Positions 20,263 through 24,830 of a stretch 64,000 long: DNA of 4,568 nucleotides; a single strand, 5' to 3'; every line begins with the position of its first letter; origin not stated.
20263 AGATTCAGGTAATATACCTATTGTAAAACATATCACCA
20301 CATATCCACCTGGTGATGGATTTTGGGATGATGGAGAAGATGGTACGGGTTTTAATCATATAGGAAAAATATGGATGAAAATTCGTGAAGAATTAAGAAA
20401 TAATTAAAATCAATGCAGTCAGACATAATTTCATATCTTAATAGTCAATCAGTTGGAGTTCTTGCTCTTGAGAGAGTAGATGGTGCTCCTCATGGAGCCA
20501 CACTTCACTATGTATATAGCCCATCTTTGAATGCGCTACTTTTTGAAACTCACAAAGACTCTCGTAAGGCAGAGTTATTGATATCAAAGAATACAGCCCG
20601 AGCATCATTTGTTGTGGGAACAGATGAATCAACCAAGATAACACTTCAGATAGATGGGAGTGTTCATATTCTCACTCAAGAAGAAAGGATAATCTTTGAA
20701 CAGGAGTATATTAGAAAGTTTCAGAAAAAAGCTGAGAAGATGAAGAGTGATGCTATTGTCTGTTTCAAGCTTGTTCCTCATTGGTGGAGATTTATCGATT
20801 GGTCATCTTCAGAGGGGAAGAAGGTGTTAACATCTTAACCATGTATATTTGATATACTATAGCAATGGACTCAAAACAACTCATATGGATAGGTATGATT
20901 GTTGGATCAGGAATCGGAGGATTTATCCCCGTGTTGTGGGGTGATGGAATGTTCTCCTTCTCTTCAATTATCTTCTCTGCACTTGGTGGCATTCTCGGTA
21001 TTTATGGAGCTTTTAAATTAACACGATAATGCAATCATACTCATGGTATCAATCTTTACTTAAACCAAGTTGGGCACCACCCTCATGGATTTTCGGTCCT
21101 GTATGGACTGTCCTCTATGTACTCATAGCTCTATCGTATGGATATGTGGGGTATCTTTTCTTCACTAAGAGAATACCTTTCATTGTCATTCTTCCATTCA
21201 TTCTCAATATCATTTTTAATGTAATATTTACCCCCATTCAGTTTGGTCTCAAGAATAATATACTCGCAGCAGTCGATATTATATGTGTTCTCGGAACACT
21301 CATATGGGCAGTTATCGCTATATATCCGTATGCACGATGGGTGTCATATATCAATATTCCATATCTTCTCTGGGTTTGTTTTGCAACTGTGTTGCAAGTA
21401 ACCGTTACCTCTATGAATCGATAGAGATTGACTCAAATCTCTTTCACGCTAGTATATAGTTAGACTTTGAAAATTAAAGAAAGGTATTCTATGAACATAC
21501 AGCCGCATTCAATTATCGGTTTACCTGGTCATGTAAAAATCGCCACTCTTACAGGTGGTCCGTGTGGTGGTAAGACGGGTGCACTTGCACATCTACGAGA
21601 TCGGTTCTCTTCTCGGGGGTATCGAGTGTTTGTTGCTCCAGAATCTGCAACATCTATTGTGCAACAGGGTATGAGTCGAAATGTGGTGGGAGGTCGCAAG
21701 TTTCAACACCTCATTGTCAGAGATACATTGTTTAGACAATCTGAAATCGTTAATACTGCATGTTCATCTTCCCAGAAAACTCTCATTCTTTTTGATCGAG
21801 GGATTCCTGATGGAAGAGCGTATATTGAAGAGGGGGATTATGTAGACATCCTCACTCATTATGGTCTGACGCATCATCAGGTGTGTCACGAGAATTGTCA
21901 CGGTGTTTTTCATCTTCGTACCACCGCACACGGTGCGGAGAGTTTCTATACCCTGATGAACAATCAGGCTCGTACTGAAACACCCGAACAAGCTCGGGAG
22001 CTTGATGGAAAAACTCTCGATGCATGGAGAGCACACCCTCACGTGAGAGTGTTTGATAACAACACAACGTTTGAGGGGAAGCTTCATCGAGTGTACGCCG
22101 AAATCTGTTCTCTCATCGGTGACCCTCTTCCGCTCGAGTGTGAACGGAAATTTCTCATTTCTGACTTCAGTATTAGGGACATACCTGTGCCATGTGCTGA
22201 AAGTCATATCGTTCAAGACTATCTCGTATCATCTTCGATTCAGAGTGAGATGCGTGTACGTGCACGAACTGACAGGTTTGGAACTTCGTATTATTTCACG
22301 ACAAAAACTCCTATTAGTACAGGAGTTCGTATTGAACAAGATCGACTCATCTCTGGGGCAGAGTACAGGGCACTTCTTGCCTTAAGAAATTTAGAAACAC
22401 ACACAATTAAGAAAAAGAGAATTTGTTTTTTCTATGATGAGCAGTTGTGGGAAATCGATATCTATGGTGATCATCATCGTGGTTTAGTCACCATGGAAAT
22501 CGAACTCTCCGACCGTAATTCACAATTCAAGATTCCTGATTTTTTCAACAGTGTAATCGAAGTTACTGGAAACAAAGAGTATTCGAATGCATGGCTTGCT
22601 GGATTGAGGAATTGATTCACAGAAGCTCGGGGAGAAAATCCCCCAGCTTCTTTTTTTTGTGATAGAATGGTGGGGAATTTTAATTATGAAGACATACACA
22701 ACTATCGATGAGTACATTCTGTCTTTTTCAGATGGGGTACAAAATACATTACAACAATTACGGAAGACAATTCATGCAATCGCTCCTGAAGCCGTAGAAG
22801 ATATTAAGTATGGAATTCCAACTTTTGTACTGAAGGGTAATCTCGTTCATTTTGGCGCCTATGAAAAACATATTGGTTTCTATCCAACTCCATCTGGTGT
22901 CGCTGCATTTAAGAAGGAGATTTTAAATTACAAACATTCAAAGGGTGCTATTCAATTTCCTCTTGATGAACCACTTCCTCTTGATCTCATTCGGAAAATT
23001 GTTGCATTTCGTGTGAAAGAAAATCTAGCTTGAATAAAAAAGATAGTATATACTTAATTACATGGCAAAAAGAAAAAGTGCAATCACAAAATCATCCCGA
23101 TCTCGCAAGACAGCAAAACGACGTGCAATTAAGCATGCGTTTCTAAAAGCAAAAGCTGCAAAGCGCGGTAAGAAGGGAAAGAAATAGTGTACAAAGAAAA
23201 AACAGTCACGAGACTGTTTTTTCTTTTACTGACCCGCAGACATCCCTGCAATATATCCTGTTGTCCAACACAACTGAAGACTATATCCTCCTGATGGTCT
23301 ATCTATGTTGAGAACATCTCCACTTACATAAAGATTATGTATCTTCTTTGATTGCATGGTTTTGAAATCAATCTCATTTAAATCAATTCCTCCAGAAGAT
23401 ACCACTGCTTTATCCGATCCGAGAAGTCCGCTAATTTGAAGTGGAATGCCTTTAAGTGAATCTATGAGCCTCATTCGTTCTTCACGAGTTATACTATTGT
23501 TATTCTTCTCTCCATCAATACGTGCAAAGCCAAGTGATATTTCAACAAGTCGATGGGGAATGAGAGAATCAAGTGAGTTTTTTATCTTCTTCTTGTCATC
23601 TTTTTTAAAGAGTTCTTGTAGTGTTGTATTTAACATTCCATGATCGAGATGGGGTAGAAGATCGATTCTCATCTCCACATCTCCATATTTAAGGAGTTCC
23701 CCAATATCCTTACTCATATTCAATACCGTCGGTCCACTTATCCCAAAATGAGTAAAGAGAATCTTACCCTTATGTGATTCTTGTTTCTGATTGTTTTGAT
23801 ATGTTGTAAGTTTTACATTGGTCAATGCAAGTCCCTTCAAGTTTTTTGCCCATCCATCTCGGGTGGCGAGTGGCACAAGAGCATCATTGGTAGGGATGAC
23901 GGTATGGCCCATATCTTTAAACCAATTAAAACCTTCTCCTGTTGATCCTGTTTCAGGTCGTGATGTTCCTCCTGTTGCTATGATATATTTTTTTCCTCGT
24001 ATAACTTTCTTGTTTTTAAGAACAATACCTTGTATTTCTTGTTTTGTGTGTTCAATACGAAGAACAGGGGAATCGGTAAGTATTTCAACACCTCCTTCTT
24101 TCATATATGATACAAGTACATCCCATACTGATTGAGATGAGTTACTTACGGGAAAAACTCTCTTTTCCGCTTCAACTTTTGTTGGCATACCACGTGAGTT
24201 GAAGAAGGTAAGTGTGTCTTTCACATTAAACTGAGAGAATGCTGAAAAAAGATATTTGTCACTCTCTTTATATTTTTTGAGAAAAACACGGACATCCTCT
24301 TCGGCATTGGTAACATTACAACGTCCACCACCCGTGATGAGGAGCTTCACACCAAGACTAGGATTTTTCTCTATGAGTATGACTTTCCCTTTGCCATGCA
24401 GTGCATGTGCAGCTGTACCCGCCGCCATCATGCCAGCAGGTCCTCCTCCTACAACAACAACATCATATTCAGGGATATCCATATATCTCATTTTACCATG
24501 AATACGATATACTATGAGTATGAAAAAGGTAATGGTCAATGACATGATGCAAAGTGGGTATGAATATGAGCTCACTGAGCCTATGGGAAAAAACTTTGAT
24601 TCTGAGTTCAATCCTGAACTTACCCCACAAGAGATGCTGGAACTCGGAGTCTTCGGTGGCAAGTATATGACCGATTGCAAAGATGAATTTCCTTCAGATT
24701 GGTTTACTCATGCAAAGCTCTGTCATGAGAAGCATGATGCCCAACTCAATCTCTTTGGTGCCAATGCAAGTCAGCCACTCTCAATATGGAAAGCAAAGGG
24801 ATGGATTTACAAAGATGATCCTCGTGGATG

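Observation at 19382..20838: Same-strand trio: CYTH (class IV adenylyl cyclase fold), NADAR and PNPOx-like FMN-binding protein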

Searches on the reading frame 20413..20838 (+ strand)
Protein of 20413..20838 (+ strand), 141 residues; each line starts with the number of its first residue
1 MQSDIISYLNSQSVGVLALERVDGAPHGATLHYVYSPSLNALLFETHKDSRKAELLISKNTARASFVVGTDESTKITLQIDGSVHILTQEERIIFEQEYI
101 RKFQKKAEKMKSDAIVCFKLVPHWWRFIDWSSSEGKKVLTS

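Call 3: search_protein_families(library=pfam, proteins=[window:20413-20838:+], max_evalue=0.01)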
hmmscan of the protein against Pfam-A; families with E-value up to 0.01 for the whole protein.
window:20413-20838:+ (141 aa): 2 families
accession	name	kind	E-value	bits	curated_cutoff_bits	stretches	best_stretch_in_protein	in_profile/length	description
PF01243.27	PNPOx_N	-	1.9e-08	35.1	28.1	1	8-128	8-119/120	Pyridoxamine 5'-phosphate oxidase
PF12900.13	Pyridox_ox_2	-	4.3e-05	24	27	1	4-71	4-69/140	Pyridoxamine 5'-phosphate oxidase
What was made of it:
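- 20413..20838 (+): Small PNPOx-like split-barrel protein, 141 aa, fast-evolving and rare. Flavin binding is presumed, not shown. Pfam PNPOx_N 1.9e-8 (call 3).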

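Call 4: search_protein_families(library=ncbifam, proteins=[window:20413-20838:+], max_evalue=0.01)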
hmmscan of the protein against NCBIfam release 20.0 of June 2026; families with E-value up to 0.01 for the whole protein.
window:20413-20838:+ (141 aa): 2 families
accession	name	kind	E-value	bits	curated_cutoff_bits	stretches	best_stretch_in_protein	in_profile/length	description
TIGR03618.1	Rv1155_F420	subfamily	1.1e-06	28.8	79.05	1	8-107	4-102/127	TIGR03618 family F420-dependent PPOX class oxidoreductase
NF002900.0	PRK03467.1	equivalog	0.0011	18.7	176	1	5-104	10-109/150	YhbP family protein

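Call 9: search_protein_families(library=padloc, proteins=[window:20413-20838:+], max_evalue=0.001)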
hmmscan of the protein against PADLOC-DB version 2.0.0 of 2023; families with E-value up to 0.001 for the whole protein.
window:20413-20838:+ (141 aa): 0 families

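Call 24: find_homologous_proteins(query=window:20413-20838:+, max_evalue=0.00001)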
Query window:20413-20838:+ (141 aa): 3 proteins with E <= 0.00001 among 8 candidates.
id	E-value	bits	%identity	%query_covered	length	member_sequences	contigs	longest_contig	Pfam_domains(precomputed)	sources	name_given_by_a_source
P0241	1.3e-86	305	100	100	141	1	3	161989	PF01243.28,PF12900.14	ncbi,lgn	-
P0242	1.4e-69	250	79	100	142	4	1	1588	PF01243.28,PF12900.14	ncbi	-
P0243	4.9e-39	151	50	100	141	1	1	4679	PF01243.28,PF12900.14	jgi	-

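Call 25: find_encoding_contigs(protein=P0243, flank=5000, max_places=5)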
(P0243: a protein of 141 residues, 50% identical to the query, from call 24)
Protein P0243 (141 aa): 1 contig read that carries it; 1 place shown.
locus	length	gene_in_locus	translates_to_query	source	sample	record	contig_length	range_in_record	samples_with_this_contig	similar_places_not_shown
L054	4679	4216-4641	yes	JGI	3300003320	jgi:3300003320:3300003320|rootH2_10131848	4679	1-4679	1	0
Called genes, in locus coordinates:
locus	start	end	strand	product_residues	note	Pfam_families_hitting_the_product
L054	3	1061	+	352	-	?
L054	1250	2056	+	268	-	PF14206:Cys_rich_CPCC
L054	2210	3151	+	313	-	-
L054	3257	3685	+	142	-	PF00293:NUDIX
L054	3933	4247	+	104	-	-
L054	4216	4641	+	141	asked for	PF01243:PNPOx_N, PF12900:Pyridox_ox_2 (weak)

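Call 26: find_encoding_contigs(protein=P0242, flank=5000, max_places=5)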
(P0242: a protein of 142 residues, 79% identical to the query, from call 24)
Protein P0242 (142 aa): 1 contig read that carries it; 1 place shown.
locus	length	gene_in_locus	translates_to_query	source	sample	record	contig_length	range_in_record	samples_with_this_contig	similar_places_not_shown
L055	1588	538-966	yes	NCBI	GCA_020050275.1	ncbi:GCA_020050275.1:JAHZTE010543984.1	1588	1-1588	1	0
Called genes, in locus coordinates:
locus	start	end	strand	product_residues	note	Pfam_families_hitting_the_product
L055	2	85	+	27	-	?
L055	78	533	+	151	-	PF08719:NADAR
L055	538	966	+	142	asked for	PF01243:PNPOx_N, PF12900:Pyridox_ox_2 (weak)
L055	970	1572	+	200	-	-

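Call 57: search_protein_families(library=phrogs, proteins=[window:20413-20838:+], max_evalue=0.001)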
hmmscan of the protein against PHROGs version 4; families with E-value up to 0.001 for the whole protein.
window:20413-20838:+ (141 aa): 0 families

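Call 62: search_protein_families(library=pfam, proteins=[L055:970-1572:+], max_evalue=0.001)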
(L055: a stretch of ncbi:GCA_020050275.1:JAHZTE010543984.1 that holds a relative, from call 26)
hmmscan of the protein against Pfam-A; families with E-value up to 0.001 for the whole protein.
L055:970-1572:+ (200 aa): 0 families

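Call 82: search_solved_structures(query=window:20413-20838:+, max_evalue=1, show_alignments=2)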
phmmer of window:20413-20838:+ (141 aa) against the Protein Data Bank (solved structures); distinct sequences matched with E-value up to 1: 3.
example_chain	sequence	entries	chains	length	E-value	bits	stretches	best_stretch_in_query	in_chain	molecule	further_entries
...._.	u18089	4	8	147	0.21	14.7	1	5-75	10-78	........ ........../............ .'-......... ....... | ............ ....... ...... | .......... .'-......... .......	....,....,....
4qvb_A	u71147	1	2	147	0.21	14.7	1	5-75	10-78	Rv1155 protein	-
1rfe_A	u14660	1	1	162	0.4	13.8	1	2-77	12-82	hypothetical protein Rv2991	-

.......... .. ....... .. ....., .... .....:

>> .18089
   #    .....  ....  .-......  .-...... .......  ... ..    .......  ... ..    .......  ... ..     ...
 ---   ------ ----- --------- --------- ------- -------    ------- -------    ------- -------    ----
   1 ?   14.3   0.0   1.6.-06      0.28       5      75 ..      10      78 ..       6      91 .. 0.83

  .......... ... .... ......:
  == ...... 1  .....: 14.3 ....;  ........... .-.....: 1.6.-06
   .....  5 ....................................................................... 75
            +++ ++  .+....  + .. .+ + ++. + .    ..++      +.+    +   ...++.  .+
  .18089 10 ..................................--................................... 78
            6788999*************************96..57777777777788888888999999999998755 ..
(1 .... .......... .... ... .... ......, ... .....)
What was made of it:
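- On PNPOx-like split-barrel FMN-binding family (PF01243): PDB sequence matches are only E = 0.2 (call 82).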

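Call 88: predict_structure(alignment_id=A5)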
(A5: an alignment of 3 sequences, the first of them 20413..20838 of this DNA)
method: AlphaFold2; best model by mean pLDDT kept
length: 141 residues; sequences in the alignment: 3
mean_pLDDT: 46.9   pTM: 0.37
mean pLDDT of the five models: 46.9, 35.1, 34.9, 34.0, 33.7
residues with pLDDT >= 90: 0; 70-90: 0; 50-70: 64; < 50: 77
segments of 3 or more residues with pLDDT < 50: 1-6, 28-50, 78-84, 105-141
pLDDT, mean of each block of 10 residues (from residue 1): 47 53 54 40 39 58 53 52 52 56 48 40 37 30 26
secondary structure, 60 per line:
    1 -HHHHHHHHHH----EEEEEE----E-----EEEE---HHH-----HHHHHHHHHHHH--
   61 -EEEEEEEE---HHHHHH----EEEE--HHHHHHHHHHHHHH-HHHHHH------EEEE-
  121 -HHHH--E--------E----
elements in order: H2-11 E16-21 E32-35 H47-58 E62-69 H73-78 E83-86 H89-102 H104-109 E116-119 H122-125
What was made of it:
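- On PNPOx-like split-barrel FMN-binding family (PF01243): The AlphaFold2 model from a 3-sequence alignment had mean pLDDT 46.9 and could not be used (call 88).
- Flavin binding by the third protein is untested, and its structure model failed (call 88).
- Tried and rejected: A structure of the PNPOx-like protein, intended for fold comparison, failed with pLDDT 46.9 (call 88), so no fold search was run.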

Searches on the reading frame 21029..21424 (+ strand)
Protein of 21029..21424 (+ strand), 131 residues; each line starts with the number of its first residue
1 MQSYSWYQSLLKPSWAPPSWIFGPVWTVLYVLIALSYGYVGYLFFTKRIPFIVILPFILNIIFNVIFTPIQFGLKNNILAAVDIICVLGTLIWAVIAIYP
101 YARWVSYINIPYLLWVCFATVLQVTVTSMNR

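Call 3: search_protein_families(library=pfam, proteins=[window:21029-21424:+], max_evalue=0.01)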
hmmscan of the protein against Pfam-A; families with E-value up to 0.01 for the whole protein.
window:21029-21424:+ (131 aa): 1 family
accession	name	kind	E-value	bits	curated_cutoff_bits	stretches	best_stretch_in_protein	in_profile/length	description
PF03073.20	TspO_MBR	-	1.7e-28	99.6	24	1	5-126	22-143/145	TspO/MBR family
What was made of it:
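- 21029..21424 (+): TspO/MBR family membrane protein (context, same array). Pfam TspO_MBR 1.7e-28 (call 3).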

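Call 4: search_protein_families(library=ncbifam, proteins=[window:21029-21424:+], max_evalue=0.01)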
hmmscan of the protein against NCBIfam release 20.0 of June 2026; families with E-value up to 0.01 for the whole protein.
window:21029-21424:+ (131 aa): 1 family
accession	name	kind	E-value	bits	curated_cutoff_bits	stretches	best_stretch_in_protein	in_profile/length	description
NF047825.1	T-richsensTspOAlph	equivalog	5.3e-20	72.2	180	1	4-130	26-148/152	tryptophan-rich sensory protein TspO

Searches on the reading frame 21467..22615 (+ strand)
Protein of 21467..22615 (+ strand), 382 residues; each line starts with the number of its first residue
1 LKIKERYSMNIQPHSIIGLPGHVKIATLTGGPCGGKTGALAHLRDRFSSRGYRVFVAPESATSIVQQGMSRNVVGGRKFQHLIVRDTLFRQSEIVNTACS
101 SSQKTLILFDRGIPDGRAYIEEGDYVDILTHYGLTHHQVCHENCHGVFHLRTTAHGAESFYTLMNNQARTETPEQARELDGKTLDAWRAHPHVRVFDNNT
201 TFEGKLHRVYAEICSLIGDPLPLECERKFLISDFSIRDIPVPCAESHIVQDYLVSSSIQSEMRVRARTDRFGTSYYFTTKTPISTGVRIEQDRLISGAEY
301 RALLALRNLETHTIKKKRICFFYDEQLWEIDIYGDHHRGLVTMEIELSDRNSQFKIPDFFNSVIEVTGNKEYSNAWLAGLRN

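Call 3: search_protein_families(library=pfam, proteins=[window:21467-22615:+], max_evalue=0.01)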
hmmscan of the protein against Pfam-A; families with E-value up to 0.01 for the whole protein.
window:21467-22615:+ (382 aa): 1 family
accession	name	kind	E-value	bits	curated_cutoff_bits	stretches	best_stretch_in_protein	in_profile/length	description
PF13521.12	AAA_28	-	3.1e-18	67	27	1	28-203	4-162/164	AAA domain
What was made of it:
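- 21467..22615 (+): Fusion of an AAA_28 P-loop kinase-like domain with a second, NeuTTM-like CYTH domain ('type C', residues ~223-378). The alternative start is 21491. Pfam AAA_28 3.1e-18 on residues 28-203 (call 3).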

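Call 4: search_protein_families(library=ncbifam, proteins=[window:21467-22615:+], max_evalue=0.01)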
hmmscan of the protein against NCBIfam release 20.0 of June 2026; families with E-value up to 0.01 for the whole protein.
window:21467-22615:+ (382 aa): 0 families

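Call 9: search_protein_families(library=padloc, proteins=[window:21467-22615:+], max_evalue=0.001)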
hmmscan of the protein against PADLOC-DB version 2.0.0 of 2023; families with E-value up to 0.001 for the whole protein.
window:21467-22615:+ (382 aa): 0 families

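Call 37: search_solved_structures(query=window:21467-22615:+, max_evalue=1, show_alignments=2)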
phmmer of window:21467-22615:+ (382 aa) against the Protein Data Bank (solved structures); distinct sequences matched with E-value up to 1: 4.
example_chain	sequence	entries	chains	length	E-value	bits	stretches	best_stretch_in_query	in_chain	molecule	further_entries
3typ_A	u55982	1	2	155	3e-06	29.7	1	223-378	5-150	Uncharacterized protein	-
2fbl_A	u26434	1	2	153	4.1e-06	29.3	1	224-378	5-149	hypothetical protein NE1496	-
7esa_A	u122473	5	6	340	0.016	17.4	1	13-129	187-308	FAD:protein FMN transferase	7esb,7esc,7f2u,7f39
8fla_VB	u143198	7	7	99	0.41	12.8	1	32-85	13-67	Leydig cell tumor 10 kDa protein homolog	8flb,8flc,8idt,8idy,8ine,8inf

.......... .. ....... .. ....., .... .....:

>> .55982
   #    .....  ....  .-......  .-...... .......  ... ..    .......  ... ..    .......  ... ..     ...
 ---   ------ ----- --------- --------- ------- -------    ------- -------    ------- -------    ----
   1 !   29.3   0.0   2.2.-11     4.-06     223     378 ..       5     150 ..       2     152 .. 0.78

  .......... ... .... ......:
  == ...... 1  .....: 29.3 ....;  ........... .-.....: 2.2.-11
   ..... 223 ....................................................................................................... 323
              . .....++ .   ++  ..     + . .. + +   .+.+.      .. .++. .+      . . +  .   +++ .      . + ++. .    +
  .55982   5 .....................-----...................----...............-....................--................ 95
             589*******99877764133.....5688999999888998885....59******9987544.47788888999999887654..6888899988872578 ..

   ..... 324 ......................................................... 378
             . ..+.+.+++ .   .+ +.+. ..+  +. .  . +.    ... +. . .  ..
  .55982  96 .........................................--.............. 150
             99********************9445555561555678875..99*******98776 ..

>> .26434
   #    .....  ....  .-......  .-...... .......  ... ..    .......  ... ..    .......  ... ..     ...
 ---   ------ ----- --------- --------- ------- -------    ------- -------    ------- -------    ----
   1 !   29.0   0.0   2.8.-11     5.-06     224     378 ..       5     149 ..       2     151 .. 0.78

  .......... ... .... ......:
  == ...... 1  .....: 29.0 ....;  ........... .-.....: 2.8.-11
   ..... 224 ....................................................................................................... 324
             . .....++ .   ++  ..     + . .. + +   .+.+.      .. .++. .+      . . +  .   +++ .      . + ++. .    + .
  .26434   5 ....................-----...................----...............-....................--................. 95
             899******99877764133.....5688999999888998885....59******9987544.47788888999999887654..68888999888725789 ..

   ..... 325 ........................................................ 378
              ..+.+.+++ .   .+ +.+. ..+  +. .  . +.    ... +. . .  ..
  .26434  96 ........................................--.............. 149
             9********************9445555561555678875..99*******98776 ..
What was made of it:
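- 21467..22615 (+): The C-terminus matches NeuTTM NE1496 (2fbl/3typ) at 3e-6, with ECERK, RVR and EIE aligned to the TTM motifs (call 37).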

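Call 57: search_protein_families(library=phrogs, proteins=[window:21467-22615:+], max_evalue=0.001)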
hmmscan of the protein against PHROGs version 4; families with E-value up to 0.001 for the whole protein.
window:21467-22615:+ (382 aa): 1 family
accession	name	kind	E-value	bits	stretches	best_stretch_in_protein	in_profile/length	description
phrog_6660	-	unknown function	1.3e-08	36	1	223-375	3-147/157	-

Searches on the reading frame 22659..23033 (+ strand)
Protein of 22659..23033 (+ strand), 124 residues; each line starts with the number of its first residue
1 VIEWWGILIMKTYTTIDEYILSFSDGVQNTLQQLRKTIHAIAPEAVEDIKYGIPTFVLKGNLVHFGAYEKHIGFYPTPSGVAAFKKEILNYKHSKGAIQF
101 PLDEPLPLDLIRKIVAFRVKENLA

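Call 3: search_protein_families(library=pfam, proteins=[window:22659-23033:+], max_evalue=0.01)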
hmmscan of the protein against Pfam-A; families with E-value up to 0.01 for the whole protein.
window:22659-23033:+ (124 aa): 1 family
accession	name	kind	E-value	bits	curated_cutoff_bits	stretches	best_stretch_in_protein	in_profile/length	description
PF08818.16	DUF1801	-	1.6e-16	60.9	27.2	1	28-119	2-85/85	Domain of unknown function (DU1801)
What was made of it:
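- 22659..23033 (+): DUF1801 protein, the last gene of the same-strand array (context). Pfam DUF1801 1.6e-16 (call 3).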

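Call 4: search_protein_families(library=ncbifam, proteins=[window:22659-23033:+], max_evalue=0.01)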
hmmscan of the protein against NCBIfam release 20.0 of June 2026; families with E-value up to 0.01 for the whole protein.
window:22659-23033:+ (124 aa): 0 families

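Call 57: search_protein_families(library=phrogs, proteins=[window:22659-23033:+], max_evalue=0.001)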
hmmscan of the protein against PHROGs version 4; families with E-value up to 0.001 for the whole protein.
window:22659-23033:+ (124 aa): 0 families

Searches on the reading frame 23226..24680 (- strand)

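Call 8: search_protein_families(library=pfam, proteins=[window:23226-24680:-], max_evalue=0.001)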
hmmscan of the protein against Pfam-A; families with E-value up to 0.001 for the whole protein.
window:23226-24680:- (484 aa): 10 families
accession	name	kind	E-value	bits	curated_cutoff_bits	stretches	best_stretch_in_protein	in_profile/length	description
PF03486.20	HI0933_like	-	4e-77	259.4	50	1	73-480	2-243/244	HI0933-like protein Rossmann domain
PF22780.1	HI0933_like_1st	-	3.7e-35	121.6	27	1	267-427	3-165/165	HI0933-like protein barrel and H2TH domain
PF00890.30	FAD_binding_2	-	1.9e-12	47.6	20.4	1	73-278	1-233/414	FAD binding domain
PF07992.20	Pyr_redox_2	-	2.3e-11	44.1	26.1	1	72-242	1-113/291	Pyridine nucleotide-disulphide oxidoreductase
PF12831.13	FAD_oxidored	-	7.9e-11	42.3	27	1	73-237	1-145/416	FAD dependent oxidoreductase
PF01266.30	DAO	-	5.3e-07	29.9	27.9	0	73-110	1-35/353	FAD dependent oxidoreductase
PF01134.28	GIDA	-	2.1e-06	27.5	22.1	0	205-238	117-150/391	Glucose inhibited division protein A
PF04820.20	Trp_halogenase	-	0.00011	21.7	21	1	73-106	1-35/458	Tryptophan halogenase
PF01946.23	Thi4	-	0.00012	21.8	26.2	1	66-134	12-77/235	Thi4 family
PF00070.33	Pyr_redox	-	0.00047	21.1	22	0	185-223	42-81/82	Pyridine nucleotide-disulphide oxidoreductase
